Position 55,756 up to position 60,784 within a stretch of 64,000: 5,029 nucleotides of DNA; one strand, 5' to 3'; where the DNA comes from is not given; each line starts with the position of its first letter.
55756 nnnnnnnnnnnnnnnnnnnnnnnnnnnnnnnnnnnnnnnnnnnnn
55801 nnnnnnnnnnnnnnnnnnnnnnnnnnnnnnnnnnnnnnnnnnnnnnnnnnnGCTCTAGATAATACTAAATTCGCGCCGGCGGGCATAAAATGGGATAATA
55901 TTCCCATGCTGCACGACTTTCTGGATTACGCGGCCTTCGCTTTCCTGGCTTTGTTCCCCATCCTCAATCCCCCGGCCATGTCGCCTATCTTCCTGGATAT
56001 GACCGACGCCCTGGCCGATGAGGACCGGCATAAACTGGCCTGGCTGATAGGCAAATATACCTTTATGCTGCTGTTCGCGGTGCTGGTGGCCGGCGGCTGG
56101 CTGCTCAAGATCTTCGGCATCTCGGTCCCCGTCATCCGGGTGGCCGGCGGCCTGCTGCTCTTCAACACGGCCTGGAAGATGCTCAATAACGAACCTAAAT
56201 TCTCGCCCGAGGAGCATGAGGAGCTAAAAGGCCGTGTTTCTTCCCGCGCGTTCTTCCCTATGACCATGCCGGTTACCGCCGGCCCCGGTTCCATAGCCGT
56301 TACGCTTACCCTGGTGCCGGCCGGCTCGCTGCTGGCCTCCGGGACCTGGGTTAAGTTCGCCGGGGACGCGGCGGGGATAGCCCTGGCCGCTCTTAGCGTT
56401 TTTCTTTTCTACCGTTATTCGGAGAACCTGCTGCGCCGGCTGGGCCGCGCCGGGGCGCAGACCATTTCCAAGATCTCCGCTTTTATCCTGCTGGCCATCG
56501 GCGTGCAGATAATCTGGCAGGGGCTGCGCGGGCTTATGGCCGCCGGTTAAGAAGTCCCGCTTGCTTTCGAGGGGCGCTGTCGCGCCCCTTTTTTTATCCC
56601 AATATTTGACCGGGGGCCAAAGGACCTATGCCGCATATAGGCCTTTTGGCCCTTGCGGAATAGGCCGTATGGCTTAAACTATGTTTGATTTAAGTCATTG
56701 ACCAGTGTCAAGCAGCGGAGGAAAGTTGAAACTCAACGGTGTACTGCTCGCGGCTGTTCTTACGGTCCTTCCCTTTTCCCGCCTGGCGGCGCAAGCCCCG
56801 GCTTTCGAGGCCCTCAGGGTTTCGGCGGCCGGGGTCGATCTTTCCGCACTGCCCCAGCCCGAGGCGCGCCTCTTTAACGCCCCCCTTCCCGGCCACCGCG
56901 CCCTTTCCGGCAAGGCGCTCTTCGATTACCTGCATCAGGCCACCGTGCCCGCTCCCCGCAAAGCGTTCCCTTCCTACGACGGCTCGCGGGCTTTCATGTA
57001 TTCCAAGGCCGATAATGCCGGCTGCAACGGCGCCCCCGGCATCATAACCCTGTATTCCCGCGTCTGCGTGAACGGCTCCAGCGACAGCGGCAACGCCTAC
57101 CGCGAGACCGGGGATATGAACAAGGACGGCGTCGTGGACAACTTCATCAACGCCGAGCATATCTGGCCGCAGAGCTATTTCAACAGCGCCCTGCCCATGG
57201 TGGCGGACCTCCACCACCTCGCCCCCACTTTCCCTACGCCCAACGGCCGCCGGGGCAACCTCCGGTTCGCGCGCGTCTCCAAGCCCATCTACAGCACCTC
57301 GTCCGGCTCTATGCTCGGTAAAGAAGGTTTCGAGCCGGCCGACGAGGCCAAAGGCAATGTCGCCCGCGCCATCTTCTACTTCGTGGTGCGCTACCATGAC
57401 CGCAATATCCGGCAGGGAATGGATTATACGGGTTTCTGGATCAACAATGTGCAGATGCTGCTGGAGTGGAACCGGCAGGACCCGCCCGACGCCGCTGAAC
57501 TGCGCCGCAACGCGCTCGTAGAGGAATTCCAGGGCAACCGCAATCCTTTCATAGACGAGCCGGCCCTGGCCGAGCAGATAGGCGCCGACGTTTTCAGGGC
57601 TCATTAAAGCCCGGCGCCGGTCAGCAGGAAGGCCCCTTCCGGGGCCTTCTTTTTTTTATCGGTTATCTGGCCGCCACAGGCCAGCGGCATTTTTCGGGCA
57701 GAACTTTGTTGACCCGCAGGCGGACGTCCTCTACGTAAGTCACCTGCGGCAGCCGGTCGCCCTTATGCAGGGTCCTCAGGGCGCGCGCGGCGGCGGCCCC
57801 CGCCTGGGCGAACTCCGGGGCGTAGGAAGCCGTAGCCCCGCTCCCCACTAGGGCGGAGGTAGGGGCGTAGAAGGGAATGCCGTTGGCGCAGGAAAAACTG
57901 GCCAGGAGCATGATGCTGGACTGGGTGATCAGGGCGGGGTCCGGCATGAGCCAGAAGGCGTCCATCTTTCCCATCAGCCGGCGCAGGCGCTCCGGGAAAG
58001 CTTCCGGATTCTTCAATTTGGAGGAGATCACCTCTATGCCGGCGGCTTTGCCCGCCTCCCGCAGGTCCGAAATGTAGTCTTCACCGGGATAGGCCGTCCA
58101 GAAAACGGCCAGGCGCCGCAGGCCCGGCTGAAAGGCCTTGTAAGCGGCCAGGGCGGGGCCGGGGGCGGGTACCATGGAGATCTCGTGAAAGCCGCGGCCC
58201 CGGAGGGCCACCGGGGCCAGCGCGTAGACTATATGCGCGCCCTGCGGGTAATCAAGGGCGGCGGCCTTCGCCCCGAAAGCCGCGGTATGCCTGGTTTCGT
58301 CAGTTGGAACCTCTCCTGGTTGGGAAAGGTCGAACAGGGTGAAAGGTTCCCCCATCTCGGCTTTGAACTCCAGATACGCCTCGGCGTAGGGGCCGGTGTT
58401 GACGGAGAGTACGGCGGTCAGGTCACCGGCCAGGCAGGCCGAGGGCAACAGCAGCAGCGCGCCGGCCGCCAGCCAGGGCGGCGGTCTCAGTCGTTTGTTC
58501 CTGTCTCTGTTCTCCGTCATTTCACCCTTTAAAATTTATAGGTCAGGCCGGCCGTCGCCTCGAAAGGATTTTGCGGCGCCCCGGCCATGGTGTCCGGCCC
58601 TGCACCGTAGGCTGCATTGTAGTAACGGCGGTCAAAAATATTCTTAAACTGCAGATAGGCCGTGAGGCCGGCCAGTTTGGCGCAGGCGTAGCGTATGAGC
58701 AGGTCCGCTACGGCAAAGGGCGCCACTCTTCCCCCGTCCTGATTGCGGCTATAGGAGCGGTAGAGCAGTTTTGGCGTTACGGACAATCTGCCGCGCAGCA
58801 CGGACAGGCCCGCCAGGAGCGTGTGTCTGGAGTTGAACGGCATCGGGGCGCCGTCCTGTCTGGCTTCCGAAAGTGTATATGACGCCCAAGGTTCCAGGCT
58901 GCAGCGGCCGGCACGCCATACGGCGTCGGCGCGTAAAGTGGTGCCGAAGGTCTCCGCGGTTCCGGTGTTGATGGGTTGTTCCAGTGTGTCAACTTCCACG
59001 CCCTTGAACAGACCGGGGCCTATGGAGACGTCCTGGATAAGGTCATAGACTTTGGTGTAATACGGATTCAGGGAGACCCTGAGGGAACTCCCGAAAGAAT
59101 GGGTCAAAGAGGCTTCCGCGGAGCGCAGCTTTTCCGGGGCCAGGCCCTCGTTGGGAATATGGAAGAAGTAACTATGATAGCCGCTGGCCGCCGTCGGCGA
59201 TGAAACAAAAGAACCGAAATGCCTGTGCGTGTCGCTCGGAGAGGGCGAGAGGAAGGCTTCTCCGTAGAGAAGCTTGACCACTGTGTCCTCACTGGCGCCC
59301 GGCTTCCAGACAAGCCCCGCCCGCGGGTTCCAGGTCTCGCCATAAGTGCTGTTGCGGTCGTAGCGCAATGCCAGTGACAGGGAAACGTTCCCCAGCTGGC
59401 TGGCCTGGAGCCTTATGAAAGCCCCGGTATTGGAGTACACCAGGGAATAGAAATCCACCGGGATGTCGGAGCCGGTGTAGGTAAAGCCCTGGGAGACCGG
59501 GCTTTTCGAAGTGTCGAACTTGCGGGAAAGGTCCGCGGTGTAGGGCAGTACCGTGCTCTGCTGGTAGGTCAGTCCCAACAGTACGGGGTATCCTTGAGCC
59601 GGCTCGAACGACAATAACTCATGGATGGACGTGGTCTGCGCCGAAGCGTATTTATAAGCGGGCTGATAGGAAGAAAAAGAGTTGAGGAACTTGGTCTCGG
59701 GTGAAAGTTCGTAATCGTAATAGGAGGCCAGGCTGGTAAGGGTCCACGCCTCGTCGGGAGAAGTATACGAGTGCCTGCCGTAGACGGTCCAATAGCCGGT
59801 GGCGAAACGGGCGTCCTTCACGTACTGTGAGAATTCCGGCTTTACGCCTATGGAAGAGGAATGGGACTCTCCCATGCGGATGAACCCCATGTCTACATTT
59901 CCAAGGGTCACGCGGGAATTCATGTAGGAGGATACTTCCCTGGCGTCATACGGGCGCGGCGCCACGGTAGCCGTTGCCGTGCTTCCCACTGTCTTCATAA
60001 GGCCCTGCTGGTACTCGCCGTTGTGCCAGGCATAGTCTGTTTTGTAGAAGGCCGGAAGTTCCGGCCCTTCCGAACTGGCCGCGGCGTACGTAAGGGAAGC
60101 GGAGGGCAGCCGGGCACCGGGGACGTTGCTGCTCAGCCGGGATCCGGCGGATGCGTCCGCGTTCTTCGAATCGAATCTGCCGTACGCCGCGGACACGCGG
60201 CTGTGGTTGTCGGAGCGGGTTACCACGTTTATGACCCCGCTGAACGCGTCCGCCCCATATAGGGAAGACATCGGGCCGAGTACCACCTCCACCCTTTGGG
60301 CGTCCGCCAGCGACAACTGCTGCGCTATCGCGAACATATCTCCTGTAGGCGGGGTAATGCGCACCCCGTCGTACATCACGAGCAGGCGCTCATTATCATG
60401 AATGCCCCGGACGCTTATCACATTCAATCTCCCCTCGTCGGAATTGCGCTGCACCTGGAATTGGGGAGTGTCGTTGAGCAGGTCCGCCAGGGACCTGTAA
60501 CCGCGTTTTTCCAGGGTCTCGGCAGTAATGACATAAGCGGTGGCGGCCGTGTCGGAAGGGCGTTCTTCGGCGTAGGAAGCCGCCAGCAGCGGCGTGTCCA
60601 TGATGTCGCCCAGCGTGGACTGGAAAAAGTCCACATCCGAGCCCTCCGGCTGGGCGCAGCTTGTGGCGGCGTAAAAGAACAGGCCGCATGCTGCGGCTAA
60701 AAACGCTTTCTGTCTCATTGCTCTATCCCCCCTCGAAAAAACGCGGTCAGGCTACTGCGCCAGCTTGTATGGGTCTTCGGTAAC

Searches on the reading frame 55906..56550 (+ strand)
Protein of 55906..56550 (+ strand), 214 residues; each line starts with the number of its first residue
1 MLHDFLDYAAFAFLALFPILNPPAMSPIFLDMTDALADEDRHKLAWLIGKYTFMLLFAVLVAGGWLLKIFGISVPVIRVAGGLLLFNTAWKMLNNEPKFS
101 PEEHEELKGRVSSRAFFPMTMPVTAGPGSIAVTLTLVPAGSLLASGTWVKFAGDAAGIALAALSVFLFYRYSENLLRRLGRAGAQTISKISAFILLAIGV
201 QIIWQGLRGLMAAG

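Call 78: search_protein_families(library=pfam, max_evalue=0.00001, proteins=[window:55906-56550:+])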
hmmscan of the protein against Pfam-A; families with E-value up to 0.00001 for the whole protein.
window:55906-56550:+ (214 aa): 2 families
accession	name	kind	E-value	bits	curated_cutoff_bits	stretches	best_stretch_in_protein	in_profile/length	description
PF01914.23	MarC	-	6.7e-44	150.2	23.9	1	11-211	6-203/203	MarC family integral membrane protein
PF03741.22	TerC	-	1.8e-06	28.2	27.8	1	32-205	21-177/178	Integral membrane protein TerC family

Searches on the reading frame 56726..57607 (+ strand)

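Call 79: search_protein_families(library=pfam, max_evalue=0.00001, proteins=[window:56726-57607:+])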
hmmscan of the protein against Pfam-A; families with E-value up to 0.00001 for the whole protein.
window:56726-57607:+ (293 aa): 1 family
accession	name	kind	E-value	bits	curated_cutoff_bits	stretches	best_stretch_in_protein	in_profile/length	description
PF04231.19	Endonuclease_1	-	2.8e-39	135.7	25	1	99-279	36-234/235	Endonuclease I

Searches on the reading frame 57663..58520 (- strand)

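Call 79: search_protein_families(library=pfam, max_evalue=0.00001, proteins=[window:57663-58520:-])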
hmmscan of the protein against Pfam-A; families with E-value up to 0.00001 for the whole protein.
window:57663-58520:- (285 aa): 1 family
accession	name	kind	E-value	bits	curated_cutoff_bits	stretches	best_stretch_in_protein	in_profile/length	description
PF04392.18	ABC_sub_bind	-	8e-06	25.7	25.9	1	128-261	125-258/293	ABC transporter substrate binding protein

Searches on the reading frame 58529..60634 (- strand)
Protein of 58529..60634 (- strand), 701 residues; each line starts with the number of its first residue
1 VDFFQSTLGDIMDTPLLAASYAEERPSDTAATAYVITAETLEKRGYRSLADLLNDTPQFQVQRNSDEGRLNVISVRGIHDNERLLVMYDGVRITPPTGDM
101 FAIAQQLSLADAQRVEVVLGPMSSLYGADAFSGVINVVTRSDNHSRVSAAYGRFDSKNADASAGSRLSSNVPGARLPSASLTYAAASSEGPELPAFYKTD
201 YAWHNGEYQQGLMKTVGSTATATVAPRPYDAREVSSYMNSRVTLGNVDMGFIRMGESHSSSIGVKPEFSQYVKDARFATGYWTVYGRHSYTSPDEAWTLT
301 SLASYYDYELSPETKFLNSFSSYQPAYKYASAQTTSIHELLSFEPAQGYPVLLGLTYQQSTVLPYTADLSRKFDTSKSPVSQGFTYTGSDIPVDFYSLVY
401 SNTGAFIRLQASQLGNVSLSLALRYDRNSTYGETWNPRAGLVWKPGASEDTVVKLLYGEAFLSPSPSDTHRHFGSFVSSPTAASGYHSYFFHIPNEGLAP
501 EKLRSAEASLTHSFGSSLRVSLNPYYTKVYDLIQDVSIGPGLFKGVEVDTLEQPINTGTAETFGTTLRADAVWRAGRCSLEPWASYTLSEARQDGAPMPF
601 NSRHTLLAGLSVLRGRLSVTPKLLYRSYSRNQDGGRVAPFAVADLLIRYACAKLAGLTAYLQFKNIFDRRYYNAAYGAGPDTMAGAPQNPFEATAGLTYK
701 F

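Call 79: search_protein_families(library=pfam, max_evalue=0.00001, proteins=[window:58529-60634:-])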
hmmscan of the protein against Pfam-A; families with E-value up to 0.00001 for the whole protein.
window:58529-60634:- (701 aa): 1 family
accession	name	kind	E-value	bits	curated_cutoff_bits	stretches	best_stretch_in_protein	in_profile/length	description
PF07715.20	Plug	-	1.4e-21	77.4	23.9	1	27-134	3-107/107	TonB-dependent Receptor Plug Domain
